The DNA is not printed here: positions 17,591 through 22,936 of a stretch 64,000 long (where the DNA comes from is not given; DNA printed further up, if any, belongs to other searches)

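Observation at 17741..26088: A 1681-aa VirB10 and an adjacent 1099-aa partner are both built from the same degenerate module of about 10 residues (about 2000 aa in total)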

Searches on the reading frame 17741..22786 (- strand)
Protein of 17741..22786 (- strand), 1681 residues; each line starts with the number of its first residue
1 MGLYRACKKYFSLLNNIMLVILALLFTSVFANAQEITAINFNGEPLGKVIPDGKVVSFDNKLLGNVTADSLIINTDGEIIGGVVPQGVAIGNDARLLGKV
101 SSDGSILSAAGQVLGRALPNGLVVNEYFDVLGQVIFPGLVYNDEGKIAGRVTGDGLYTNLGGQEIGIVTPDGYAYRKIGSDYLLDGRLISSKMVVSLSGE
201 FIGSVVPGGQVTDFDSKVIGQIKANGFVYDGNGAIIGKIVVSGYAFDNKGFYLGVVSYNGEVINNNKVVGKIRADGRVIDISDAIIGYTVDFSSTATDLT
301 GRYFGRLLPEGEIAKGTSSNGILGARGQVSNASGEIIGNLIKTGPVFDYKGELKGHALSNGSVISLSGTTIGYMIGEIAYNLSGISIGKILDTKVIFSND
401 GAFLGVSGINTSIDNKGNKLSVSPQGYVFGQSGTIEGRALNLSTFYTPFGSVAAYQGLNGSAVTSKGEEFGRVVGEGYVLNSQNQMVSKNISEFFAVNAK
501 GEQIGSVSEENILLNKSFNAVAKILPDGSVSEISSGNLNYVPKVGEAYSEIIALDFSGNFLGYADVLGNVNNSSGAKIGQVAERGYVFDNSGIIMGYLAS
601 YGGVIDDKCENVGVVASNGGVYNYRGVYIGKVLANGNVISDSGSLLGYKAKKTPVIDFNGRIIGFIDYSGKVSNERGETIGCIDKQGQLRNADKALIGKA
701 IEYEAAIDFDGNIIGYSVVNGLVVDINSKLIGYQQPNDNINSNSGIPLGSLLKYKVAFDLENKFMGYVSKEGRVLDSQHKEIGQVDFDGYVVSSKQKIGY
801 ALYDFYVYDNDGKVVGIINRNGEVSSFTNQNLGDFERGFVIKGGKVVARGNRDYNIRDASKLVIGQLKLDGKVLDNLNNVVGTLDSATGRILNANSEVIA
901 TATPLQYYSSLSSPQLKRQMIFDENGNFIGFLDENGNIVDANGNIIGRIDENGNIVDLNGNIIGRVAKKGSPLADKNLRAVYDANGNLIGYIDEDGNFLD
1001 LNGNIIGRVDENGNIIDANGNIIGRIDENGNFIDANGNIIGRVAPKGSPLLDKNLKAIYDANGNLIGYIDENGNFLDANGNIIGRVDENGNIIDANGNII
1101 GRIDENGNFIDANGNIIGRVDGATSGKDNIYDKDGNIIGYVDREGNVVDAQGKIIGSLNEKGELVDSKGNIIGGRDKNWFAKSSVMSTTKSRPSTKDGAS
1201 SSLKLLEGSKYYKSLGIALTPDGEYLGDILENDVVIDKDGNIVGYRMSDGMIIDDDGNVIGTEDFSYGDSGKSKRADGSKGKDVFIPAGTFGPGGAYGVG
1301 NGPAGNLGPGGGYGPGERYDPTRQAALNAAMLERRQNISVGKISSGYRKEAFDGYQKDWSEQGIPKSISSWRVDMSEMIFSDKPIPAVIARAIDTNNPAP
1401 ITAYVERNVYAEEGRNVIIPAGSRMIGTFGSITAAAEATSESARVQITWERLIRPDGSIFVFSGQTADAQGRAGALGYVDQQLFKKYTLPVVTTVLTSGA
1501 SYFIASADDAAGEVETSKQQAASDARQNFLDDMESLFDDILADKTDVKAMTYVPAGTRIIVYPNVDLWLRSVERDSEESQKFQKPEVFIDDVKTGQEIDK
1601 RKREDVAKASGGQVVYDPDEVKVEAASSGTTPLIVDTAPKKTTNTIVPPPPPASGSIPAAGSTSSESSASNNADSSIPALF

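Call 5: search_protein_families(library=pfam, proteins=[window:17741-22786:-], max_evalue=1)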
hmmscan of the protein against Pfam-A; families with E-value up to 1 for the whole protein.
window:17741-22786:- (1681 aa): 8 families
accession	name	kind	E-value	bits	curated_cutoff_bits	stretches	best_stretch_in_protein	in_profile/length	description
PF21785.3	Bflower_2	-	1.3e-86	286.3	38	16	1057-1123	35-99/112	5-fold beta-flower protein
PF21784.3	Bflower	-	9.4e-45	152.2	25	7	1057-1126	2-69/116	4-fold beta flower protein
PF03743.19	TrbI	-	2.1e-34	119.5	35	1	1379-1569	2-188/188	Bacterial conjugation TrbI-like protein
PF12396.14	DUF3659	-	3e-26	91.5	24.8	7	1008-1045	7-57/61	Protein of unknown function (DUF3659)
PF05593.20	RHS_repeat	-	4.1e-13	49.8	22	2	1059-1091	1-37/38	RHS Repeat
PF06019.16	Phage_30_8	-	0.0023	18.3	25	1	193-278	29-115/124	Phage GP30.8 protein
PF12645.13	HTH_16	-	0.022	15.3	22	0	978-995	31-48/65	Helix-turn-helix domain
PF08797.16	HIRAN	-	0.41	10.9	24.7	0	974-995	36-57/96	HIRAN domain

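Call 11: search_protein_families(library=ncbifam, proteins=[window:17741-22786:-], max_evalue=0.01)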
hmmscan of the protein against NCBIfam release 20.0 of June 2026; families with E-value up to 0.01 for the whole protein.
window:17741-22786:- (1681 aa): 5 families
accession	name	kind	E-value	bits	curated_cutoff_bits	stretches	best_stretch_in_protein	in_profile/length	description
NF038092.1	T4SS_ComB10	equivalog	2.6e-31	108.7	300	1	1374-1572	19-214/225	DNA type IV secretion system protein ComB10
NF038091.1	T4SS_VirB10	equivalog_domain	7.7e-28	97.4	220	1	1376-1573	8-195/197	type IV secretion system protein VirB10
NF010405.0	PRK13831.1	subfamily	1e-12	47.7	386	1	1385-1558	251-416/433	IncP-type conjugal transfer protein TrbI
TIGR01643.1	YD_repeat_2x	repeat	9.9e-10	38.5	15.8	0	982-999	1-18/42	YD repeat-containing protein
NF010429.0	PRK13855.1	equivalog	7.2e-06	25.4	374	1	1384-1497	187-295/377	type IV secretion system protein VirB10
